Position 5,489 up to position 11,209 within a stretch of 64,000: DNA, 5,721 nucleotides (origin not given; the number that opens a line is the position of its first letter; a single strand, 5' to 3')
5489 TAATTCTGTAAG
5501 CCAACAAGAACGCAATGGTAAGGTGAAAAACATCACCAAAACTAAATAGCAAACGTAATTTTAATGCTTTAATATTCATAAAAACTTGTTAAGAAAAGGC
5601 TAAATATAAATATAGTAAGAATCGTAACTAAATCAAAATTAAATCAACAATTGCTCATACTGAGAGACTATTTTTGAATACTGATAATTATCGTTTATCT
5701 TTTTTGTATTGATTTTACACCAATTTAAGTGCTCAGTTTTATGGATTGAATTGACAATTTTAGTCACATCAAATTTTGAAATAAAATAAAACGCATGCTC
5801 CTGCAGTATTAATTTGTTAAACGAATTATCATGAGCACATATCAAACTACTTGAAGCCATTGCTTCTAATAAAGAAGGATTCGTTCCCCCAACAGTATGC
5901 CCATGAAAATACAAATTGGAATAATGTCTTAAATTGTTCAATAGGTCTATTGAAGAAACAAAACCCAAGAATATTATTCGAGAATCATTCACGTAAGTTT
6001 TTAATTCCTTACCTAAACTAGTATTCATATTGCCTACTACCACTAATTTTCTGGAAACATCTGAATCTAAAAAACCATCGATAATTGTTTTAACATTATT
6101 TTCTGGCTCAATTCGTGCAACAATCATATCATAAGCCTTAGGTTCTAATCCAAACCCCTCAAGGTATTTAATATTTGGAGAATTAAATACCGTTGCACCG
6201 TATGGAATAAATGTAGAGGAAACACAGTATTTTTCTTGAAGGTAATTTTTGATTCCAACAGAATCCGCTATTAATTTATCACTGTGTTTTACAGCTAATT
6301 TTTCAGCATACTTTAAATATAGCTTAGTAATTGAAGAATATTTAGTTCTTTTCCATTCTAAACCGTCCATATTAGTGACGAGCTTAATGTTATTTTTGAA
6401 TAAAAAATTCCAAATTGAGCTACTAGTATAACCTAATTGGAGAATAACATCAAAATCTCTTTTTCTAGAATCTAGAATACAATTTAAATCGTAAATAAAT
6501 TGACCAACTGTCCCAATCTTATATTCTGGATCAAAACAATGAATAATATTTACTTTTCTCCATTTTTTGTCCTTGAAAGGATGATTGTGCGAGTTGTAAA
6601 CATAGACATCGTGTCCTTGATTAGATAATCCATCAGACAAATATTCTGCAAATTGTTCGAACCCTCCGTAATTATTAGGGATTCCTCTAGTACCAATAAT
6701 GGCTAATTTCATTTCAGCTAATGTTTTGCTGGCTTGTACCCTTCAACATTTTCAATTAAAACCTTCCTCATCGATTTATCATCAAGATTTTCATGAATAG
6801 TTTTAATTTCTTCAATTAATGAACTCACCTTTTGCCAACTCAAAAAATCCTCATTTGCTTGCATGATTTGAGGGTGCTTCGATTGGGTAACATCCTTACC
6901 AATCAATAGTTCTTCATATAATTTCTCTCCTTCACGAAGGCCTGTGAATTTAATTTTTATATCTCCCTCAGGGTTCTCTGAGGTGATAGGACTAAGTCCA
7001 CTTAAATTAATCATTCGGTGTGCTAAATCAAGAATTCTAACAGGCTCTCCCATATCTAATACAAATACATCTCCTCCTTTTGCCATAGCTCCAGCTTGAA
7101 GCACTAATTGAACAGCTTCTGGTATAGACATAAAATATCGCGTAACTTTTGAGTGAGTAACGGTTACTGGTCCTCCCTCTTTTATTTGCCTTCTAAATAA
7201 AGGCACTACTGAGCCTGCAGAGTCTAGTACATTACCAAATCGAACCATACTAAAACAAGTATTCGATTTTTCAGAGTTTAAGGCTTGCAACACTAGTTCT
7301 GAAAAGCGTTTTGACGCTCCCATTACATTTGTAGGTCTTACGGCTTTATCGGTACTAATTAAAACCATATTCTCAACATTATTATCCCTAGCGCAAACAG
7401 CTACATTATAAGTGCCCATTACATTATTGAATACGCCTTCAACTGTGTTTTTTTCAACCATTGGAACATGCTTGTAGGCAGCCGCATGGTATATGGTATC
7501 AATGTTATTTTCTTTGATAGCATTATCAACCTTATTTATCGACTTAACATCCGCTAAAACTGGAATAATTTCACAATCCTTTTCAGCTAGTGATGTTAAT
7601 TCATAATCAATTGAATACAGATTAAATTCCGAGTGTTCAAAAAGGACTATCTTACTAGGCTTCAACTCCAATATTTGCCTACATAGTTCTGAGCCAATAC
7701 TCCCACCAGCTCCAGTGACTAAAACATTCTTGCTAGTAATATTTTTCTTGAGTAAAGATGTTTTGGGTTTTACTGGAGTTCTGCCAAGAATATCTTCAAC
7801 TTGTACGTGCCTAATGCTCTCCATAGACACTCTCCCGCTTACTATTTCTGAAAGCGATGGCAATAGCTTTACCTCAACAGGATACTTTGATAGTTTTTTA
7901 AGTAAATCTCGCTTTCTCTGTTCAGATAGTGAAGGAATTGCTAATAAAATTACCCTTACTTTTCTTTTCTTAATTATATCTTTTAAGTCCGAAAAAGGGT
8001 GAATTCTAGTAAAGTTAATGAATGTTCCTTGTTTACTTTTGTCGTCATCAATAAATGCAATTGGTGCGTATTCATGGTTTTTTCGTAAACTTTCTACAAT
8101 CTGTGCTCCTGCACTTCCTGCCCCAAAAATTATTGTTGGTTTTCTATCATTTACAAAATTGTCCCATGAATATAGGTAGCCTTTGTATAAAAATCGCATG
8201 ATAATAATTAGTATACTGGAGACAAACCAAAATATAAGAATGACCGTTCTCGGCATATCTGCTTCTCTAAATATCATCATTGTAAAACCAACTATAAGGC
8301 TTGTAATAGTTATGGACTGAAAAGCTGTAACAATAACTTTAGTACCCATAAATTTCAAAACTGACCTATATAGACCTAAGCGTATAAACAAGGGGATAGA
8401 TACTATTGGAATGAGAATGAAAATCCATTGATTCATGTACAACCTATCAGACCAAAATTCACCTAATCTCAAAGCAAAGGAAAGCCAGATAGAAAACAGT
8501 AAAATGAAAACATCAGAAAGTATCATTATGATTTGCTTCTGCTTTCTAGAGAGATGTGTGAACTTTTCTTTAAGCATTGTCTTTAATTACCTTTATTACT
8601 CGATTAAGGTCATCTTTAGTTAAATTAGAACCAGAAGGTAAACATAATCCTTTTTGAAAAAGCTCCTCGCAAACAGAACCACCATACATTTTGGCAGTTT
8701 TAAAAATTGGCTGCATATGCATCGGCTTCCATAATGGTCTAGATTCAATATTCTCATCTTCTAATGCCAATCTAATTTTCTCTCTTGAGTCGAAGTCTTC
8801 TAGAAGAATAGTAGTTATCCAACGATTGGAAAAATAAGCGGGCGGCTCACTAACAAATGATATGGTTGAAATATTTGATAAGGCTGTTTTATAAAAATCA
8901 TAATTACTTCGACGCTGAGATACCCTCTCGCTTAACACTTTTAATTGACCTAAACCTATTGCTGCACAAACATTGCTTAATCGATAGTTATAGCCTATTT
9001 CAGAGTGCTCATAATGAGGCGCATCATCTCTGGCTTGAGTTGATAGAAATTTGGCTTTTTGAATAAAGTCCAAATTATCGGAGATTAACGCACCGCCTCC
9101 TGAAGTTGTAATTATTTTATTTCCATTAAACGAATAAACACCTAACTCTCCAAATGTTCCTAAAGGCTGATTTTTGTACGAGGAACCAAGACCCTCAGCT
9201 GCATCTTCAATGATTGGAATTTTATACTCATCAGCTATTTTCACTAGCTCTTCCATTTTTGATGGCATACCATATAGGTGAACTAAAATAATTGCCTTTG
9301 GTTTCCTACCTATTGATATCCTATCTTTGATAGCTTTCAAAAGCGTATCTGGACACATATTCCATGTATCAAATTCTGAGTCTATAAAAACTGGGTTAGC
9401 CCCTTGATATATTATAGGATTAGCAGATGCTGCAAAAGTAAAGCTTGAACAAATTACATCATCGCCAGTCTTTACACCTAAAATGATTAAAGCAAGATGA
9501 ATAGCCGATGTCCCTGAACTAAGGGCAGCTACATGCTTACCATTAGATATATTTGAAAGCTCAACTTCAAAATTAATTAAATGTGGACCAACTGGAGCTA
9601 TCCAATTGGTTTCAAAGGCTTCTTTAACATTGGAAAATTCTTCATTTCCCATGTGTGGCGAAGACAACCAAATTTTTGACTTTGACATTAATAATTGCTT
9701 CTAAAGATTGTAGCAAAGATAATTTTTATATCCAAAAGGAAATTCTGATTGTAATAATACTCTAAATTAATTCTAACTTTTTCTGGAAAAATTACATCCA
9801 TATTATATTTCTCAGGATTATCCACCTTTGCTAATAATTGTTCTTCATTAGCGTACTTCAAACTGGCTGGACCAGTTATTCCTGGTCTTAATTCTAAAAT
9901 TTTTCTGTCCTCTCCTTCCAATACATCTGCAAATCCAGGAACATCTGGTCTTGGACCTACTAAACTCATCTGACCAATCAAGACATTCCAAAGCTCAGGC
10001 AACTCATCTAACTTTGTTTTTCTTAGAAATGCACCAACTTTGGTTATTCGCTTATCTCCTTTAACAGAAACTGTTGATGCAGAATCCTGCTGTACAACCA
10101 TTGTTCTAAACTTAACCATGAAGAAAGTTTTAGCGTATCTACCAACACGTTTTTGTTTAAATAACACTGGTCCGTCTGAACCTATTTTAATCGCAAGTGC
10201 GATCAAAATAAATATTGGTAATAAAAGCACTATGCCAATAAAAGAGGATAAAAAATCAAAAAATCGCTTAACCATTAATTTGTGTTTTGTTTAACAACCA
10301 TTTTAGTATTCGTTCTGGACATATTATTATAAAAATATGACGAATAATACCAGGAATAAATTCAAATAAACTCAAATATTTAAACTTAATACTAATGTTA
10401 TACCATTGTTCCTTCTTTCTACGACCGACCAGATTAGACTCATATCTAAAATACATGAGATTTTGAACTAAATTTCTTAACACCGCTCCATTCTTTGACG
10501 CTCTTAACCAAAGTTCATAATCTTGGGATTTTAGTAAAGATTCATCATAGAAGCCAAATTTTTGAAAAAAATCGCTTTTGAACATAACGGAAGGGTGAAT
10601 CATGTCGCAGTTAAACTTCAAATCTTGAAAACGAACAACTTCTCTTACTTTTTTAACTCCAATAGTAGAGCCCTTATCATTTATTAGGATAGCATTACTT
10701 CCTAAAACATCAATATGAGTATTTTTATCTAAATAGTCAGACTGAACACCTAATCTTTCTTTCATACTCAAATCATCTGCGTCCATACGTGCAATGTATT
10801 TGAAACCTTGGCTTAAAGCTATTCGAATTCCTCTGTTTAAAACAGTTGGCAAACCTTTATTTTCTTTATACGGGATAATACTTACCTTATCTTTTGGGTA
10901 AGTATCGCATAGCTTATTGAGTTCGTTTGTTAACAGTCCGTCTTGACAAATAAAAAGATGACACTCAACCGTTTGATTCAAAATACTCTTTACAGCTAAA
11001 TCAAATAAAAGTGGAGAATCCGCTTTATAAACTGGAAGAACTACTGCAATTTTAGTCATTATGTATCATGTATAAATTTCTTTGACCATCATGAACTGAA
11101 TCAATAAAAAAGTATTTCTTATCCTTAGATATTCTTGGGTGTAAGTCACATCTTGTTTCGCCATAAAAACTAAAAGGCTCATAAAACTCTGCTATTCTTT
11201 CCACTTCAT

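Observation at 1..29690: T9SS core genes, a Wbp-pathway/Wzx-Wzy glycan locus and a giant SprB-repeat adhesin sit in one unbroken same-strand array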

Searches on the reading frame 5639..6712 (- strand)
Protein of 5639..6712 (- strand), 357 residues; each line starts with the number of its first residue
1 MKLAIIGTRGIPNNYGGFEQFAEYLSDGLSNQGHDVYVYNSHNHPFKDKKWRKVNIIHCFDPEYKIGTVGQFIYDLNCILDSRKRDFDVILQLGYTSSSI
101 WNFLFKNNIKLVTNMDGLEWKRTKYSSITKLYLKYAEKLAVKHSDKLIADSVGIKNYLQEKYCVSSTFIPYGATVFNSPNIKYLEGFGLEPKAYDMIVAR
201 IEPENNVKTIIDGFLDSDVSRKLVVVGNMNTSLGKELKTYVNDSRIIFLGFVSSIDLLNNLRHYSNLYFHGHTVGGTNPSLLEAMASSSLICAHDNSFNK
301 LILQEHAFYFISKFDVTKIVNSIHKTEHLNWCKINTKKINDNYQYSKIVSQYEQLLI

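Call 3: search_protein_families(library=pfam, proteins=[window:5639-6712:-], max_evalue=0.001)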
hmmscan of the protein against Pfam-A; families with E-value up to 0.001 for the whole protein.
window:5639-6712:- (357 aa): 3 families
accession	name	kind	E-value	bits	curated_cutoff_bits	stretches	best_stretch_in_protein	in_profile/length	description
PF09314.17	DUF1972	-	5.8e-26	91.7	25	1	4-173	5-185/186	Domain of unknown function (DUF1972)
PF13439.12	Glyco_transf_4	-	1.4e-09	38.6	28.5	1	15-167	1-160/170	Glycosyltransferase Family 4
PF00534.26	Glycos_transf_1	-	1.9e-08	34.5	26.4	1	196-329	19-158/172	Glycosyl transferases group 1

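Call 24: search_protein_families(library=ncbifam, proteins=[window:5639-6712:-], max_evalue=0.001)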
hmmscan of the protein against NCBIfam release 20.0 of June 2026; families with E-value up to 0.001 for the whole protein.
window:5639-6712:- (357 aa): 1 family
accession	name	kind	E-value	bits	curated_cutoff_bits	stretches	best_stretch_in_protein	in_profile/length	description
NF046071.1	B1-4RhmsylTfaseCps2T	equivalog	5.6e-67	226.2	500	1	4-355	5-383/384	beta 1-4 rhamnosyltransferase Cps2T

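Call 81: search_solved_structures(query=window:5639-6712:-, max_evalue=0.00001)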
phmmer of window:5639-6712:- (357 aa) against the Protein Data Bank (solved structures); distinct sequences matched with E-value up to 0.00001: 0.

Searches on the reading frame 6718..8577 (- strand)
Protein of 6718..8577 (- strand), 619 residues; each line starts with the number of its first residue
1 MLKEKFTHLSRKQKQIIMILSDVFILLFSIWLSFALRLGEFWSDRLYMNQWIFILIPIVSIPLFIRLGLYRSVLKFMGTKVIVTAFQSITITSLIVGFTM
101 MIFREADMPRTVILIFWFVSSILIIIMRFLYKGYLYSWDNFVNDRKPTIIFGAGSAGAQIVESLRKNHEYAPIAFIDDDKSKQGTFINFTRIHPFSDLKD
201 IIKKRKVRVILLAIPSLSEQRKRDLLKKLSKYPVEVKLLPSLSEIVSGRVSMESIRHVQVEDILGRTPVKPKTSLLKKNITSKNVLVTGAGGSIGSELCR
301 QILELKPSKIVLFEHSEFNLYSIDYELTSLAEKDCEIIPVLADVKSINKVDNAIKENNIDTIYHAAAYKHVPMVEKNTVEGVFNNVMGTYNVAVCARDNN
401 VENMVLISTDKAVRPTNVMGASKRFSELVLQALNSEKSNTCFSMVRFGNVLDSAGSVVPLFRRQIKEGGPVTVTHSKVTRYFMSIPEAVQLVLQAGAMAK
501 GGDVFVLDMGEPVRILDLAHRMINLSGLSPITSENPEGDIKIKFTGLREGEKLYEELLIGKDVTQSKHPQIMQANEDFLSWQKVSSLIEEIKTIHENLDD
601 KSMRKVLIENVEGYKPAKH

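Call 3: search_protein_families(library=pfam, proteins=[window:6718-8577:-], max_evalue=0.001)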
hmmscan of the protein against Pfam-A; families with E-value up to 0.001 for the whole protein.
window:6718-8577:- (619 aa): 10 families
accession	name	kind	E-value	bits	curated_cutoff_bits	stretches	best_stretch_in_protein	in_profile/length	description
PF02719.21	Polysacc_synt_2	-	2e-123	411.7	20.2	1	285-575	1-292/293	Polysaccharide biosynthesis protein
PF01370.27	Epimerase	-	1.8e-21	77.1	20.9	1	285-498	1-227/240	NAD dependent epimerase/dehydratase family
PF13727.12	CoA_binding_3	-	1.6e-13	51.5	25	1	68-240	4-175/175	CoA-binding domain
PF16363.11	GDP_Man_Dehyd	-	6.2e-13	49.4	27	1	286-410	1-130/332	GDP-mannose 4,6 dehydratase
PF04321.23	RmlD_sub_bind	-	2e-11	43.9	27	1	284-432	2-138/287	RmlD substrate binding domain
PF01073.25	3Beta_HSD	-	4.2e-09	36.3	22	1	286-415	1-122/280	3-beta hydroxysteroid dehydrogenase/isomerase family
PF08659.16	KR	-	8.5e-08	32.8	22.6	1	285-408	3-135/180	KR domain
PF01408.29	GFO_IDH_MocA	-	9.4e-06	26.8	24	1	150-229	5-82/120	Oxidoreductase family, NAD-binding Rossmann fold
PF00106.31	adh_short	-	6.3e-05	23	26.6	1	283-388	1-111/195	short chain dehydrogenase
PF17836.7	PglD_N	-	0.00091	20.2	23.4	0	149-207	3-59/78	PglD N-terminal domain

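Call 24: search_protein_families(library=ncbifam, proteins=[window:6718-8577:-], max_evalue=0.001)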
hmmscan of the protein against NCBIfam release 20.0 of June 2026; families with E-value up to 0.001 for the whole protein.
window:6718-8577:- (619 aa): 40 families (the best 25 are shown)
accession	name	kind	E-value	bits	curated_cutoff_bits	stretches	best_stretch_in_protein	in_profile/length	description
TIGR03589.1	PseB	equivalog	1.1e-54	185.6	407.75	1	281-567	3-271/324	UDP-N-acetylglucosamine 4,6-dehydratase (inverting)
TIGR04130.1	FnlA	equivalog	1.5e-43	149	730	1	282-563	4-270/337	UDP-N-acetylglucosamine 4,6-dehydratase/5-epimerase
TIGR03025.1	EPS_sugtrans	subfamily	2.7e-29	102.7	295.55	1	20-264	1-246/445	exopolysaccharide biosynthesis polyprenyl glycosylphosphotransferase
TIGR03023.1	WcaJ_sugtrans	equivalog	1e-25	91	410.75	1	21-278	2-264/453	undecaprenyl-phosphate glucose phosphotransferase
TIGR03022.1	WbaP_sugtrans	subfamily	1.6e-16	60.7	403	1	18-257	1-240/456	undecaprenyl-phosphate galactose phosphotransferase WbaP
TIGR01179.1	galE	equivalog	3.7e-14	52.3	262.3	1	284-451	1-177/332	UDP-glucose 4-epimerase GalE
TIGR04180.1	EDH_00030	hypoth_equivalog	4.9e-12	45.5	475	1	285-411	1-123/297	NAD-dependent 4,6-dehydratase LegB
TIGR01181.1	dTDP_gluc_dehyt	equivalog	1.5e-11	44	365.1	1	285-411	2-127/321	dTDP-glucose 4,6-dehydratase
NF007956.0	PRK10675.1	subfamily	1.6e-10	40.6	394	1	284-409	2-124/338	UDP-glucose 4-epimerase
TIGR01214.1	rmlD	equivalog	1.7e-10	40.5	224.05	1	285-410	2-101/285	dTDP-4-dehydrorhamnose reductase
TIGR02622.1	CDP_4_6_dhtase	equivalog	7.3e-09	35.2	278.45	1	282-416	4-136/352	CDP-glucose 4,6-dehydratase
NF011728.1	PRK15181.1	equivalog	1.6e-08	33.9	760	1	279-405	12-137/348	Vi polysaccharide biosynthesis UDP-N-acetylglucosaminuronic acid C-4 epimerase TviC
TIGR03570.1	NeuD_NnaD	subfamily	4.5e-08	32.9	160.8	1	148-253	2-103/202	NeuD/PglB/VioB family sugar acetyltransferase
NF003995.0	PRK05472.2-4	subfamily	1e-07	31.8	126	1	143-226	81-165/213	redox-sensing transcriptional repressor Rex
NF003996.0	PRK05472.2-5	equivalog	1.5e-07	31.5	138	1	143-226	75-159/209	redox-sensing transcriptional repressor Rex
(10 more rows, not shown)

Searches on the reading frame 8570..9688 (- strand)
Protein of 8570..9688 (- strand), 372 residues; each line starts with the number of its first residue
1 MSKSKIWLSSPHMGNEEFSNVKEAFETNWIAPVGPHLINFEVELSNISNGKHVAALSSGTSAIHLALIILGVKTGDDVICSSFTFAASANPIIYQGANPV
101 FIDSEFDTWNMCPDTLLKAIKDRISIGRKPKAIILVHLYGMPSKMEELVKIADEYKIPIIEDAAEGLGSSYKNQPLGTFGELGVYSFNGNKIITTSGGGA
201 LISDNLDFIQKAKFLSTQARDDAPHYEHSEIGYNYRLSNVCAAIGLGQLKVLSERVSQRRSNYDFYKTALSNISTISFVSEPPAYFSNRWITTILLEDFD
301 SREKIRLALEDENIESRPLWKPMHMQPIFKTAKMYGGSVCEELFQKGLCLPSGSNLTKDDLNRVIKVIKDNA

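Call 3: search_protein_families(library=pfam, proteins=[window:8570-9688:-], max_evalue=0.001)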
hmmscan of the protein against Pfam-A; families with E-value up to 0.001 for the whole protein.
window:8570-9688:- (372 aa): 2 families
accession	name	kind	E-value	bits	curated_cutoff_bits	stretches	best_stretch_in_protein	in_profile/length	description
PF01041.23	DegT_DnrJ_EryC1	-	4.4e-94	316.1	19.8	1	13-368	3-359/360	DegT/DnrJ/EryC1/StrS aminotransferase family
PF01053.26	Cys_Met_Meta_PP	-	0.00022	20.4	27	1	37-90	54-106/381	Cys/Met metabolism PLP-dependent enzyme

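Call 24: search_protein_families(library=ncbifam, proteins=[window:8570-9688:-], max_evalue=0.001)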
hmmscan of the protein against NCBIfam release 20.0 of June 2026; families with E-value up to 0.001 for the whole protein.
window:8570-9688:- (372 aa): 9 families
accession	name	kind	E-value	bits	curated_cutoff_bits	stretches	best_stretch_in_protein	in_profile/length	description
TIGR04181.1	NHT_00031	hypoth_equivalog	1.5e-115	385.9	420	1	6-353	1-359/359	LegC family aminotransferase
TIGR03588.1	PseC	equivalog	1.3e-68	231.6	423.5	1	13-369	9-377/380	UDP-4-amino-4,6-dideoxy-N-acetyl-beta-L-altrosamine transaminase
NF008687.0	PRK11706.1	equivalog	1.8e-55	188.2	375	1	6-370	2-372/375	dTDP-4-amino-4,6-dideoxygalactose transaminase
NF008658.2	PRK11658.1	equivalog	1.1e-50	172.4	631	1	7-370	6-375/379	UDP-4-amino-4-deoxy-L-arabinose aminotransferase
TIGR04427.1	PLP_DesI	equivalog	1.4e-50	172.6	650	1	18-369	35-380/390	dTDP-4-dehydro-6-deoxyglucose aminotransferase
TIGR02379.1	ECA_wecE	subfamily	5.4e-47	160.3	434.85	1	8-370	4-373/376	dTDP-4-amino-4,6-dideoxy-D-glucose transaminase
NF011936.0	PRK15407.1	equivalog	4.2e-43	147.6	423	2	3-208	34-240/440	lipopolysaccharide biosynthesis protein RfbH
TIGR01326.1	OAH_OAS_sulfhy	subfamily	5.1e-05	22.2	495.1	1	40-217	62-232/418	O-acetylhomoserine aminocarboxypropyltransferase/cysteine synthase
NF005215.0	PRK06702.1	equivalog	0.00021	20.3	709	1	35-163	61-184/432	bifunctional O-acetylhomoserine aminocarboxypropyltransferase/cysteine synthase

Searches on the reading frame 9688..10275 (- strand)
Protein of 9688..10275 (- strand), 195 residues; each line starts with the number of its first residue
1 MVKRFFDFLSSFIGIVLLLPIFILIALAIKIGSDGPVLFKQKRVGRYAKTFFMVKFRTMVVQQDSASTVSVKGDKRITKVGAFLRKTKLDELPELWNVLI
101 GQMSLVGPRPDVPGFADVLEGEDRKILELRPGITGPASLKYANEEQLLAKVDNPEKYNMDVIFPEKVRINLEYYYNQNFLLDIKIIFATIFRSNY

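Call 3: search_protein_families(library=pfam, proteins=[window:9688-10275:-], max_evalue=0.001)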
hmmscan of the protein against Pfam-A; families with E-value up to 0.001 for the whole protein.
window:9688-10275:- (195 aa): 1 family
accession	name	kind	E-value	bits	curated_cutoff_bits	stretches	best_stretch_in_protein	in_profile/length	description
PF02397.22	Bac_transf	-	8e-60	201.9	27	1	3-191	1-175/179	Bacterial sugar transferase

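Call 24: search_protein_families(library=ncbifam, proteins=[window:9688-10275:-], max_evalue=0.001)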
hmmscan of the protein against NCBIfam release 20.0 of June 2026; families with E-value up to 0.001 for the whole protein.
window:9688-10275:- (195 aa): 10 families
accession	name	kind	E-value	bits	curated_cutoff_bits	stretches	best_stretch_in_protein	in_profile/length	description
TIGR03025.1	EPS_sugtrans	subfamily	2.3e-64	218.3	295.55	1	1-191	256-436/445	exopolysaccharide biosynthesis polyprenyl glycosylphosphotransferase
TIGR03023.1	WcaJ_sugtrans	equivalog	1.1e-56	193.1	410.75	1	1-192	261-445/453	undecaprenyl-phosphate glucose phosphotransferase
TIGR03013.1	EpsB_2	subfamily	1.1e-47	163.2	393.35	1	2-190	254-433/443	TIGR03013 family XrtA/PEP-CTERM system glycosyltransferase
TIGR03022.1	WbaP_sugtrans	subfamily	6.1e-41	141.1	403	1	1-135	257-407/456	undecaprenyl-phosphate galactose phosphotransferase WbaP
NF052601.1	undeca_RfbP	equivalog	1.3e-38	132.6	330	1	2-190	44-232/244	undecaprenyl-phosphate galactose phosphotransferase family protein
NF007518.0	PRK10124.1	equivalog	5.1e-38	131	684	1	2-192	273-456/464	undecaprenyl-phosphate glucose phosphotransferase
NF041877.1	EPS_EpsZ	equivalog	1.5e-37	129.4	800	1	2-134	265-409/459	exopolysaccharide biosynthesis polyisoprenyl-phosphate hexose-1-phosphate transferase EpsZ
NF050817.1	PolSacchBiosHfsE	equivalog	4.4e-37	127.9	750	1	1-190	270-456/467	polysaccharide biosynthesis protein HfsE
NF011751.0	PRK15204.1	equivalog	6.1e-23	81.2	907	1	2-139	279-431/476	undecaprenyl-phosphate galactose phosphotransferase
NF045514.1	glycotran_HepC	equivalog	1.2e-22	80.2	140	1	2-110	116-211/220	heterocyst development glycosyltransferase HepC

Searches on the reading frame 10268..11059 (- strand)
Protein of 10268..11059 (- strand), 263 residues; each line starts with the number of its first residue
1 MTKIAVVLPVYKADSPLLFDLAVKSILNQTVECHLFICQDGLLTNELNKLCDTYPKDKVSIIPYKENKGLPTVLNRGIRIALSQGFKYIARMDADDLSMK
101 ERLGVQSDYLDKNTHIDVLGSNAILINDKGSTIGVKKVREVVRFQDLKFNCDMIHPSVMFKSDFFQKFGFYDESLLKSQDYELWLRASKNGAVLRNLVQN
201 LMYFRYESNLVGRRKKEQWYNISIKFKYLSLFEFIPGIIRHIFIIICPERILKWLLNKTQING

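Call 3: search_protein_families(library=pfam, proteins=[window:10268-11059:-], max_evalue=0.001)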
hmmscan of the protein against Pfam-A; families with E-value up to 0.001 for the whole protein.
window:10268-11059:- (263 aa): 2 families
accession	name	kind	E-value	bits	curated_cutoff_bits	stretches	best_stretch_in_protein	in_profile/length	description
PF00535.33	Glycos_transf_2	-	1.2e-12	48.5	23.3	1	6-127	2-120/168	Glycosyl transferase family 2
PF13641.12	Glyco_tranf_2_3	-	0.00038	21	27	0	4-191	3-198/230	Glycosyltransferase like family 2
